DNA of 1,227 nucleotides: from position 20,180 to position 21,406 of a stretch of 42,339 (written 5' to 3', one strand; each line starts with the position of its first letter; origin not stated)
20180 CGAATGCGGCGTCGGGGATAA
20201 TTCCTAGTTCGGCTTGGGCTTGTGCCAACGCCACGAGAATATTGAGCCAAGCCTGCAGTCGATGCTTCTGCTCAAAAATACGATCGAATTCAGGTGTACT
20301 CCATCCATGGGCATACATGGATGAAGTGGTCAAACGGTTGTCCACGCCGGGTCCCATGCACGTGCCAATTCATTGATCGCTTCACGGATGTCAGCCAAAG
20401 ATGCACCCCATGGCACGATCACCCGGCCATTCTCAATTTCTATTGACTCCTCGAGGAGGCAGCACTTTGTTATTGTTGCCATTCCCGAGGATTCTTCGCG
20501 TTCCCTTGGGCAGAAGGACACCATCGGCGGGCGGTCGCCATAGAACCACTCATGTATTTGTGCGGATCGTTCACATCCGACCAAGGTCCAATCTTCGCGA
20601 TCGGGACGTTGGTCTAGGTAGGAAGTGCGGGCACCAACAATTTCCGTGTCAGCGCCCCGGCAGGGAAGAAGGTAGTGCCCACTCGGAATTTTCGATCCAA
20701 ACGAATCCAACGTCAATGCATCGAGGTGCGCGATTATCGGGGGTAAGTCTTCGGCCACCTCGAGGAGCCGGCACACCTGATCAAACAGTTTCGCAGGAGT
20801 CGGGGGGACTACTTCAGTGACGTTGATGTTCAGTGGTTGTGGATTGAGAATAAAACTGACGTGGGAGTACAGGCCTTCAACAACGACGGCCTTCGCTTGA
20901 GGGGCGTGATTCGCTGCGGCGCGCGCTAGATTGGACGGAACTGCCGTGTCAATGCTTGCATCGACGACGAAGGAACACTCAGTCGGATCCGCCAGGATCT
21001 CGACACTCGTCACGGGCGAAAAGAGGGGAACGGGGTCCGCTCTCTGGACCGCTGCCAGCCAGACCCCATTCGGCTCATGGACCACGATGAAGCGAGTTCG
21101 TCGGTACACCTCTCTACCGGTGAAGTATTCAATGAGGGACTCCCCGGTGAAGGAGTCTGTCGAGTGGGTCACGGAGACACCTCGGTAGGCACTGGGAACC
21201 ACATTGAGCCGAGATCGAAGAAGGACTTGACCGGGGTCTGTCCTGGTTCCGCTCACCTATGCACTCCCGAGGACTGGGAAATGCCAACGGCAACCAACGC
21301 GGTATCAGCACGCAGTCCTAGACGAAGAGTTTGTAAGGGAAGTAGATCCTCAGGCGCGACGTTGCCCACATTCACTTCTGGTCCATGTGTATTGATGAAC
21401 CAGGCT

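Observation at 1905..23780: About 22 kb accessory island: a rebuilt Nit1C / MSMEG_0565-0572-type nitrogen-starvation cluster fused to nitrile-hydratase, carbamoyl-phosphate and C-N-lyase modules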

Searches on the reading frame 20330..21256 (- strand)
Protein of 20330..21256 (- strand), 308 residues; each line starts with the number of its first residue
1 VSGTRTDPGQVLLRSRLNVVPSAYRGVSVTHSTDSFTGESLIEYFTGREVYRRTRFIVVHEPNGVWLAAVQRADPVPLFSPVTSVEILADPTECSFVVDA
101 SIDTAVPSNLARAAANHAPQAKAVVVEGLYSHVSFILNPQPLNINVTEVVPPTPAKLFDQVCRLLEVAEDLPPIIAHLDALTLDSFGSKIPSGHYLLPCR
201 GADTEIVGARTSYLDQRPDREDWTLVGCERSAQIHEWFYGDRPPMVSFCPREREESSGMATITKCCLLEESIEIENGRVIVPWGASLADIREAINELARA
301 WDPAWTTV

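Call 5: search_protein_families(library=ncbifam, proteins=[window:20330-21256:-], max_evalue=0.001)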
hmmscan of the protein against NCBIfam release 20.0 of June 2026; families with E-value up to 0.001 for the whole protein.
window:20330-21256:- (308 aa): 1 family
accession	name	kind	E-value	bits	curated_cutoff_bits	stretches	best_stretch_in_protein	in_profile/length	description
NF052538.2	CoM_XcbA_fam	subfamily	2.4e-101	338.9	150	1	14-300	3-291/293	XcbA family protein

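Call 6: search_protein_families(library=pfam, proteins=[window:20330-21256:-], max_evalue=0.01)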
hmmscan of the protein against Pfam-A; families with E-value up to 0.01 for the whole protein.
window:20330-21256:- (308 aa): 1 family
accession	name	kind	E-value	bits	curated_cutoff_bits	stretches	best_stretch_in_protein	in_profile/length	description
PF24830.1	DUF7714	-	8e-91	304.5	25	1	18-301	1-280/280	Family of unknown function (DUF7714)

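Call 21: find_homologous_proteins(query=window:20330-21256:-, max_evalue=0.00001)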
Query window:20330-21256:- (308 aa): 2166 proteins with E <= 0.00001 among 8000 candidates; the best 120 are listed.
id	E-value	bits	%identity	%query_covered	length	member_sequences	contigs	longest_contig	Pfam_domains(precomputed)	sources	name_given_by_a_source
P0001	7.6e-189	644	90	100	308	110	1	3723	PF24830.2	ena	-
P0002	1.1e-173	594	85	100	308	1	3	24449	PF24830.2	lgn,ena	-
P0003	5.4e-172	589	84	100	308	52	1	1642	PF24830.2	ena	-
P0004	4.1e-167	573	82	98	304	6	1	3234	PF24830.2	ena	-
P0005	5.2e-125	435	64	96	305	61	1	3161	PF24830.2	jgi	-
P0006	5.5e-123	428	61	96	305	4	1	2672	PF24830.2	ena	-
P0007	2.6e-122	426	62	96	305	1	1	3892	PF24830.2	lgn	-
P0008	3.4e-122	425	62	96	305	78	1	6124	PF24830.2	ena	-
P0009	7.5e-122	424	62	96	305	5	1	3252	PF24830.2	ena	-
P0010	1.7e-121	423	61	96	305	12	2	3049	PF24830.2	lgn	-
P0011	3.0e-120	419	60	96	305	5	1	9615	PF24830.2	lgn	-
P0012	1.1e-119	417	61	96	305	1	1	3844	PF24830.2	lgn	-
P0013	6.8e-113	395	60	96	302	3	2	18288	PF24830.2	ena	-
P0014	3.8e-110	386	58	96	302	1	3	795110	PF24830.2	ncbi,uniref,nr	ncbi:hypothetical protein HC028_00705 [Planosporangium flavigriseum]|uniref:Uncharacterized protein 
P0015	3.2e-108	379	60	96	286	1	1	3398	PF24830.2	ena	-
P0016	5.5e-108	379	58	96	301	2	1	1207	PF24830.2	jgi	jgi:hypothetical protein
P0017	5.4e-107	375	58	96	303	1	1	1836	PF24830.2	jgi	jgi:hypothetical protein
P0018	1.2e-106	374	57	95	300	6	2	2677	PF24830.2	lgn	-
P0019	3.3e-106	373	58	94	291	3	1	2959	PF24830.2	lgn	-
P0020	1.8e-105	370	59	96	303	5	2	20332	PF24830.2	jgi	jgi:hypothetical protein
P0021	3.3e-105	370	56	96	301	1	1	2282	PF24830.2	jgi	-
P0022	8.4e-105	368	58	95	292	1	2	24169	PF24830.2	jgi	jgi:hypothetical protein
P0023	1.3e-104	368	57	96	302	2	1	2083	PF24830.2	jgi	jgi:hypothetical protein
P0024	1.4e-104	368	56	95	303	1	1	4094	PF24830.2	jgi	jgi:hypothetical protein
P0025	6.2e-104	365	57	96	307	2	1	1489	PF24830.2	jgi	-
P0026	2.5e-103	363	55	96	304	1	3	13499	PF24830.2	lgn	-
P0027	2.9e-103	363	58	96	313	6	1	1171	PF24830.2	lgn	-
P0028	1.3e-102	361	56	96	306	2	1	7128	PF24830.2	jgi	jgi:hypothetical protein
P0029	1.8e-102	361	56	96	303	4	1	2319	PF24830.2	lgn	-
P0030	2.3e-102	360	56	96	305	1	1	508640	PF24830.2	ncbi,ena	-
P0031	2.3e-102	360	55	95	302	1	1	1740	PF24830.2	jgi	jgi:hypothetical protein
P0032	3.1e-102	360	56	97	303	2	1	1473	PF24830.2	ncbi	-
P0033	3.9e-102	359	56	97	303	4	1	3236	PF24830.2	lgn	-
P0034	5.1e-102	359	55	96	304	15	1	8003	PF24830.2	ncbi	-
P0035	6.8e-102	359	55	96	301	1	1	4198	PF24830.2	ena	-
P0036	8.7e-102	358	55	94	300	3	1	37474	PF24830.2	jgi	-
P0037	9.6e-102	358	55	96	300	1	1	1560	PF24830.2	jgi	jgi:hypothetical protein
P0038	1.5e-101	358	55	95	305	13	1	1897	PF24830.2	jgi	-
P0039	1.8e-101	357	55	95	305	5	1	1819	PF24830.2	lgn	-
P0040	3.6e-101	356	56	96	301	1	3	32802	PF24830.2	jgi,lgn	-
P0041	7.6e-101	355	55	98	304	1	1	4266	PF24830.2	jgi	jgi:hypothetical protein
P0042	8.4e-101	355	55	94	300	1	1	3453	PF24830.2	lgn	-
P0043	8.8e-101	355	57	96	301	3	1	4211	PF24830.2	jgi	jgi:hypothetical protein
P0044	9.3e-101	355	56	94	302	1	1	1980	PF24830.2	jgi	jgi:hypothetical protein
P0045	9.4e-101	355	55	97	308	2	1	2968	PF24830.2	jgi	jgi:hypothetical protein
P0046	1.1e-100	355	55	95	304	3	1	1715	PF24830.2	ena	-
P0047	1.8e-100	354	56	97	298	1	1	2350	PF24830.2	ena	-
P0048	1.9e-100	354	55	96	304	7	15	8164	PF24830.2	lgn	-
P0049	2.1e-100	354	54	97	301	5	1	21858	PF24830.2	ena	-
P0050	2.2e-100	354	55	95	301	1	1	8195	PF24830.2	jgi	jgi:hypothetical protein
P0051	2.5e-100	354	55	96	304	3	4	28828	PF24830.2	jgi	-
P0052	2.9e-100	353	53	96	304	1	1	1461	PF24830.2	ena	-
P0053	3.2e-100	353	56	94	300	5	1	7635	PF24830.2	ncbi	-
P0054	3.3e-100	353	56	97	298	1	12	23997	PF24830.2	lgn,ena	-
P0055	3.3e-100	353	56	97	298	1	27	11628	PF24830.2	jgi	-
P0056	3.8e-100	353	55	94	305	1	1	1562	PF24830.2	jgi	jgi:hypothetical protein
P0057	4.1e-100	353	56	97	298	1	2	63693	PF24830.2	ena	-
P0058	6.1e-100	352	54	96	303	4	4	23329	PF24830.2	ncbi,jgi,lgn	ncbi:MAG: DUF7714 family protein [Candidatus Nanopelagicales bacterium]|jgi:hypothetical protein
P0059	7.0e-100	352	54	96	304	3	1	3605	PF24830.2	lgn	-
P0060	7.7e-100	352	54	97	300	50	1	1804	PF24830.2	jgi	jgi:hypothetical protein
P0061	8.4e-100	352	56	97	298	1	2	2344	PF24830.2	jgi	-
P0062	8.5e-100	352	55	95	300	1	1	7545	PF24830.2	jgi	jgi:hypothetical protein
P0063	9.3e-100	352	54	94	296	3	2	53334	PF24830.2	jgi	jgi:hypothetical protein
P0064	9.7e-100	352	56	97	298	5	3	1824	PF24830.2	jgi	-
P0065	1.2e-99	351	54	96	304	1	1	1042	PF24830.2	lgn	-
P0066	1.4e-99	351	54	94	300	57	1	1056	PF24830.2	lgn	-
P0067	1.6e-99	351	55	94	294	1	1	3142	PF24830.2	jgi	jgi:hypothetical protein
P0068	2.3e-99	350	56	96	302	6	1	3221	PF24830.2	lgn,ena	-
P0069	2.7e-99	350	54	94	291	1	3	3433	PF24830.2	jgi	jgi:hypothetical protein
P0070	2.8e-99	350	52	95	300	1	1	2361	PF24830.2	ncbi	-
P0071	2.8e-99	350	55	96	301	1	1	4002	PF24830.2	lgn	-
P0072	3.0e-99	350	55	96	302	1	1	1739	PF24830.2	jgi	jgi:hypothetical protein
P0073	3.9e-99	350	54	97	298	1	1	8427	PF24830.2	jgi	-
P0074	4.9e-99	349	54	96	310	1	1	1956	PF24830.2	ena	-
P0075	4.9e-99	349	54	96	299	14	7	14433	PF24830.2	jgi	jgi:hypothetical protein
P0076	5.1e-99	349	55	98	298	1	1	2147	PF24830.2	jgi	-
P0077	5.1e-99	349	56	94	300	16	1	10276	PF24830.2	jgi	-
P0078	5.5e-99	349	54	97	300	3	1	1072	PF24830.2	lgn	-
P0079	6.5e-99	349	55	94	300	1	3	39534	PF24830.2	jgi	jgi:hypothetical protein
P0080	9.5e-99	348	56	94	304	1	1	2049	PF24830.2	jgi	jgi:hypothetical protein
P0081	1.5e-98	348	55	94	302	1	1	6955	PF24830.2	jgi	jgi:hypothetical protein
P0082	1.7e-98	348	55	96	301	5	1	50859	PF24830.2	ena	-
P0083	1.7e-98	348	55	97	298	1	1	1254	PF24830.2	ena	-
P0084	1.9e-98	347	54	94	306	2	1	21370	PF24830.2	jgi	jgi:hypothetical protein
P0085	2.0e-98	347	53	100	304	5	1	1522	PF24830.2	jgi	-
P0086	2.0e-98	347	54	94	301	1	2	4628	PF24830.2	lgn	-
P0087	3.5e-98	347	55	94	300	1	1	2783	PF24830.2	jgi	jgi:hypothetical protein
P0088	3.6e-98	346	54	97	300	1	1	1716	PF24830.2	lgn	-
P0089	4.1e-98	346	55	96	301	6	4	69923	PF24830.2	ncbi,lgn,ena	-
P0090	4.1e-98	346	54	96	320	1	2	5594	PF24830.2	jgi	jgi:hypothetical protein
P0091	4.3e-98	346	54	95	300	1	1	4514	PF24830.2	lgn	-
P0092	7.5e-98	345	56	96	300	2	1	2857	PF24830.2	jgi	jgi:hypothetical protein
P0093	7.6e-98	345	53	97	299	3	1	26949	PF24830.2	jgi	-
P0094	7.8e-98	345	53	97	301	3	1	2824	PF24830.2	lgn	-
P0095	1.3e-97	345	53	94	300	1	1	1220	PF24830.2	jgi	-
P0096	1.5e-97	344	55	94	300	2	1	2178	PF24830.2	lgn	-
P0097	1.5e-97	344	54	94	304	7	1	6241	PF24830.2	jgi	jgi:hypothetical protein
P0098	2.0e-97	344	55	94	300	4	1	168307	PF24830.2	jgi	jgi:hypothetical protein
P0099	2.7e-97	344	55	94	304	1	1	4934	PF24830.2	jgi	jgi:hypothetical protein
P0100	3.0e-97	343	53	94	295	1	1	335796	PF24830.2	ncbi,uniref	ncbi:hypothetical protein [Streptosporangium sp. NPDC000396]|uniref:DUF7714 family protein n=1 Tax=S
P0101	3.3e-97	343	55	94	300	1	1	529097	PF24830.2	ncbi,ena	-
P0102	4.1e-97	343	56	87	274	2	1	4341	PF24830.2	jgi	jgi:hypothetical protein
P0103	4.6e-97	343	55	94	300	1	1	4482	PF24830.2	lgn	-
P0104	6.3e-97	342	53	94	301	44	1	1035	PF24830.2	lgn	-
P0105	6.7e-97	342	54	95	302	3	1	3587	PF24830.2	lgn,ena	-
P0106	7.1e-97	342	55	94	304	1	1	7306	PF24830.2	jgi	jgi:hypothetical protein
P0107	7.9e-97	342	53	97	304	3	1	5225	PF24830.2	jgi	jgi:hypothetical protein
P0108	1.1e-96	342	53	95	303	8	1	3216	PF24830.2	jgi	jgi:hypothetical protein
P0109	1.2e-96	342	52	97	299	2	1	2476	PF24830.2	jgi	jgi:hypothetical protein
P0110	1.3e-96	341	53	94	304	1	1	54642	PF24830.2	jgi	jgi:hypothetical protein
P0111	1.4e-96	341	53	94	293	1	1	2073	PF24830.2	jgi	-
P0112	1.6e-96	341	56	93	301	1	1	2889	PF24830.2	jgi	jgi:hypothetical protein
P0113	1.7e-96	341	53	94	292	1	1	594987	PF24830.2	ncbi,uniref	ncbi:hypothetical protein ACIBHX_13735 [Nonomuraea sp. NPDC050536]|uniref:DUF7714 family protein n=1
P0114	2.3e-96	341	53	94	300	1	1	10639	PF24830.2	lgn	-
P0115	2.4e-96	341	53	94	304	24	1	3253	PF24830.2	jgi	jgi:hypothetical protein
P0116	2.5e-96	340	52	96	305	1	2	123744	PF24830.2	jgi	jgi:hypothetical protein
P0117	2.5e-96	340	52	95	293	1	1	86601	PF24830.2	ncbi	-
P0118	2.7e-96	340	54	94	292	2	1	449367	PF24830.2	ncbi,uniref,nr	ncbi:DUF7714 family protein [Nonomuraea sediminis]|uniref:DUF7714 family protein n=1 Tax=Nonomuraea 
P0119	2.9e-96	340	54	96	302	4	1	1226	PF24830.2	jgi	jgi:hypothetical protein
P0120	4.2e-96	340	53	94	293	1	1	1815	PF24830.2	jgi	-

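Call 22: find_encoding_contigs(protein=P0118, flank=10000, max_places=2)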
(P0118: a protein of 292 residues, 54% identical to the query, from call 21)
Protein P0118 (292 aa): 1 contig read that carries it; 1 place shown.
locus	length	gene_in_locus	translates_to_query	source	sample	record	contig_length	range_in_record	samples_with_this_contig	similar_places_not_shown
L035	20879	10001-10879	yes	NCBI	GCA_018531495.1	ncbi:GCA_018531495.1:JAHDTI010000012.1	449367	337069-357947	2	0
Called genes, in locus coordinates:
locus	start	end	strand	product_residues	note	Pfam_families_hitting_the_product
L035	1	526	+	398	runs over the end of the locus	PF17964:Big_10, PF03734:YkuD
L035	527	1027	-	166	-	PF00583:Acetyltransf_1, PF13673:Acetyltransf_10 (weak), PF13508:Acetyltransf_7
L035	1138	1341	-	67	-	PF13602:ADH_zinc_N_2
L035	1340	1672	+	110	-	PF00165:HTH_AraC, PF12833:HTH_18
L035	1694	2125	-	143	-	PF07690:MFS_1 (weak)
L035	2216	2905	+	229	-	PF01638:HxlR, PF02036:SCP2 (weak), PF14864:Alkyl_sulf_C (weak)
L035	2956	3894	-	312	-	PF08240:ADH_N (weak), PF00107:ADH_zinc_N, PF13602:ADH_zinc_N_2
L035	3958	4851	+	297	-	PF00126:HTH_1, PF03466:LysR_substrate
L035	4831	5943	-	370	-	PF00070:Pyr_redox (faint), PF01266:DAO (weak), PF01494:FAD_binding_3, PF05834:Lycopene_cycl (weak), PF07992:Pyr_redox_2 (faint), PF13450:NAD_binding_8 (faint), PF01494:FAD_binding_3, PF21274:Rng_hyd_C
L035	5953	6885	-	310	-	PF04542:Sigma70_r2, PF08281:Sigma70_r4_2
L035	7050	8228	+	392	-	PF01134:GIDA (faint), PF01266:DAO (faint), PF01494:FAD_binding_3 (faint), PF03486:HI0933_like (faint), PF05834:Lycopene_cycl (faint), PF07992:Pyr_redox_2, PF13241:NAD_binding_7 (faint), PF00070:Pyr_redox (weak), +3 more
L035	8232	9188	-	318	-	PF00586:AIRS, PF02769:AIRS_C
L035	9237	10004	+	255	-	PF02679:ComA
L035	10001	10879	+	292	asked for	PF24830:DUF7714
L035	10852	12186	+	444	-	PF00206:Lyase_1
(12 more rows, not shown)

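Call 23: find_encoding_contigs(protein=P0014, flank=10000, max_places=2)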
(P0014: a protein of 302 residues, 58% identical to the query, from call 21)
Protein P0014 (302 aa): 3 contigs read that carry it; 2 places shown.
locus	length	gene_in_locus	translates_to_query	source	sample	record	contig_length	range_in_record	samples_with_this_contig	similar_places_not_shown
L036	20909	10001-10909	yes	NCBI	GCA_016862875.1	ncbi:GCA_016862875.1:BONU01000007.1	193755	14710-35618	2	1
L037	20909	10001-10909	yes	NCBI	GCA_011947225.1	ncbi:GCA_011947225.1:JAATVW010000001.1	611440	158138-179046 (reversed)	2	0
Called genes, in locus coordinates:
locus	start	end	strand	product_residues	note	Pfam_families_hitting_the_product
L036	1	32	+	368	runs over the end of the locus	PF07690:MFS_1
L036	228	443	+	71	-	-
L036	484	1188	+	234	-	PF00392:GntR, PF07729:FCD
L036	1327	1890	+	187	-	PF06684:AA_synth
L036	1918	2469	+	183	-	PF06684:AA_synth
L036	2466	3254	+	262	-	PF12146:Hydrolase_4, PF00561:Abhydrolase_1, PF12697:Abhydrolase_6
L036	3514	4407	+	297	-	PF00497:SBP_bac_3, PF13531:SBP_bac_11 (weak)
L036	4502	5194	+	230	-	PF00528:BPD_transp_1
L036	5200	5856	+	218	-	PF00528:BPD_transp_1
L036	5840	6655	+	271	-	PF02463:SMC_N (faint), PF00005:ABC_tran, PF13304:AAA_21 (weak)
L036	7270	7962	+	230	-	PF00392:GntR, PF07729:FCD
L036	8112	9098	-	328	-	PF00586:AIRS, PF02769:AIRS_C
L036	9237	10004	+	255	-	PF02679:ComA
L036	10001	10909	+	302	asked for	PF24830:DUF7714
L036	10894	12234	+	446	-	PF00206:Lyase_1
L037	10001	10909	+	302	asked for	PF24830:DUF7714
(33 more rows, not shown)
